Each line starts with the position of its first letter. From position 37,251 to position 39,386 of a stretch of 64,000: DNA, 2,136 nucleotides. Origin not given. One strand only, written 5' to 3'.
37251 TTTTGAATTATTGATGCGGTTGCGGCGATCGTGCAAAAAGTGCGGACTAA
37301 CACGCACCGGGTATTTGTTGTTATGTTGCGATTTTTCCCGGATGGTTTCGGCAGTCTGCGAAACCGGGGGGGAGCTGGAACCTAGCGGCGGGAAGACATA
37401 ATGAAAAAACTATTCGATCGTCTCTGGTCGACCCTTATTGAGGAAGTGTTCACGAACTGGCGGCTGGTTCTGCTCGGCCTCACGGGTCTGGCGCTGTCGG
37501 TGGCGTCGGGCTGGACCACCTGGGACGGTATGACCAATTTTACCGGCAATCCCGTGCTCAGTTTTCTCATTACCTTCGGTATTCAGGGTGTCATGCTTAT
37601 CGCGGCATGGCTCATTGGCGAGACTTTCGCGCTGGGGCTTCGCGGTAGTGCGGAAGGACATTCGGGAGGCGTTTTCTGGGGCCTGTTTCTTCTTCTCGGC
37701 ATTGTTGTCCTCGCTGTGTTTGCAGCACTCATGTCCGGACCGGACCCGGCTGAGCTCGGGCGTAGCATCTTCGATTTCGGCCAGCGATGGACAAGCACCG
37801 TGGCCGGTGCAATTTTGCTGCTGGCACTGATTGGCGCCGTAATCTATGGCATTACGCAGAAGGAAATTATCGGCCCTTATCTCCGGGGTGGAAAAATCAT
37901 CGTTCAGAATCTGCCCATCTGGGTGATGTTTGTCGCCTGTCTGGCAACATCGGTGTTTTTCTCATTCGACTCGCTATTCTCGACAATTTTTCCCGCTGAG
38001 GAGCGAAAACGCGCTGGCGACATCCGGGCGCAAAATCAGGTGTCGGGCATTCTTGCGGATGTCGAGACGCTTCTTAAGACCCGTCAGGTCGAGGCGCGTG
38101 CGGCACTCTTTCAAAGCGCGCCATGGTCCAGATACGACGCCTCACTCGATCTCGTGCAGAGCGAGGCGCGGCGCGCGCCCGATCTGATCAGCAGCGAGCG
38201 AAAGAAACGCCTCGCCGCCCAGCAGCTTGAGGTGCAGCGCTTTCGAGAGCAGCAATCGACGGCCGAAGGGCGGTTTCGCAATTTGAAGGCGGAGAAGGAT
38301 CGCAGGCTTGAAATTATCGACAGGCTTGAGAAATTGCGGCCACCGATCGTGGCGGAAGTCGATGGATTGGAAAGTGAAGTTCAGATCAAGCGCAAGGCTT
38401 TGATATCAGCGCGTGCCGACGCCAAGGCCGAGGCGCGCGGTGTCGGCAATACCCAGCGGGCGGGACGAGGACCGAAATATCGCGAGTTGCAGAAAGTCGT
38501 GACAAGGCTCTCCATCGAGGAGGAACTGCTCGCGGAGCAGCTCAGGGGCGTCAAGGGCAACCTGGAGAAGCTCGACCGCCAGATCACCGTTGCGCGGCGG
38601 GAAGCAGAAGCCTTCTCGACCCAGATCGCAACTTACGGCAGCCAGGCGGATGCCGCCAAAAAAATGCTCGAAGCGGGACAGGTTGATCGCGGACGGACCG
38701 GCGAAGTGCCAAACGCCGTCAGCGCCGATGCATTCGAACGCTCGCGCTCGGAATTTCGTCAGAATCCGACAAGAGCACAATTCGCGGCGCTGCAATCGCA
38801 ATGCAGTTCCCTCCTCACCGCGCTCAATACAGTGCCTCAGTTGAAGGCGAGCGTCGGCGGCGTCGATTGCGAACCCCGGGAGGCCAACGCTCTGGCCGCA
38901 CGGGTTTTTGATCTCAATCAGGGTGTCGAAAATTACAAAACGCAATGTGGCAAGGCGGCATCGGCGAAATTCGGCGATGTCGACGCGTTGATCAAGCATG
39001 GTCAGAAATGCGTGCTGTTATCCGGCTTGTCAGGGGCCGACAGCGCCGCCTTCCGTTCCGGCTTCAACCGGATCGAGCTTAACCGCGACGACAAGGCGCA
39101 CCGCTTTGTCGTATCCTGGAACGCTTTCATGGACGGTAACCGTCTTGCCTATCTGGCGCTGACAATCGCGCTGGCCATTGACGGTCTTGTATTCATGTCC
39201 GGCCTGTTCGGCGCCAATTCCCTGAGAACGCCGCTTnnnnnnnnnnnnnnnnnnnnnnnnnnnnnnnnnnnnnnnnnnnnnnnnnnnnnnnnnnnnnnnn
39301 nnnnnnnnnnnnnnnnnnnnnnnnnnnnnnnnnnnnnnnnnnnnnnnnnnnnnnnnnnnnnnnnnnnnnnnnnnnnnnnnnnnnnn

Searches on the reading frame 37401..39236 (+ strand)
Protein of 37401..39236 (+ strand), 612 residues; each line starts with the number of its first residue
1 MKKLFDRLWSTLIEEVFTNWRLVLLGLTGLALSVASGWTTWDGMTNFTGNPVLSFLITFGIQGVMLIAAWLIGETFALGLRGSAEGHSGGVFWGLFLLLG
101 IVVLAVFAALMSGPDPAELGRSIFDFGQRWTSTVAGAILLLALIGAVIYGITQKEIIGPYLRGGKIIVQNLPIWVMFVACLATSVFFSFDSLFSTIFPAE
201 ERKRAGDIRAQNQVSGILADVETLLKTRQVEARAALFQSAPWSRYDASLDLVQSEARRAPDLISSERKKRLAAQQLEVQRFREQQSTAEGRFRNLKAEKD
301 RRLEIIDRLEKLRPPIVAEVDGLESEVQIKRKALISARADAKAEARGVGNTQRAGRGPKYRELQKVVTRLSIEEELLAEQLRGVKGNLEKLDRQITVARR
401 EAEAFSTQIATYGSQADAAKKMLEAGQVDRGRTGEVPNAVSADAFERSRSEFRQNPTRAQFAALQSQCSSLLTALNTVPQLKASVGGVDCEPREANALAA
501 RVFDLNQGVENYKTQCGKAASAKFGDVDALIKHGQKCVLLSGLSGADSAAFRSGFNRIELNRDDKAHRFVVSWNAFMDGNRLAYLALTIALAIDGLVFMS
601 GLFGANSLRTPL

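Call 80: search_dna_similar(query=window:37401-39236:+, collection=plasmids, mode=protein, max_rows=10)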
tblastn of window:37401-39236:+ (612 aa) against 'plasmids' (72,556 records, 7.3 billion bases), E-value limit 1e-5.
No match.
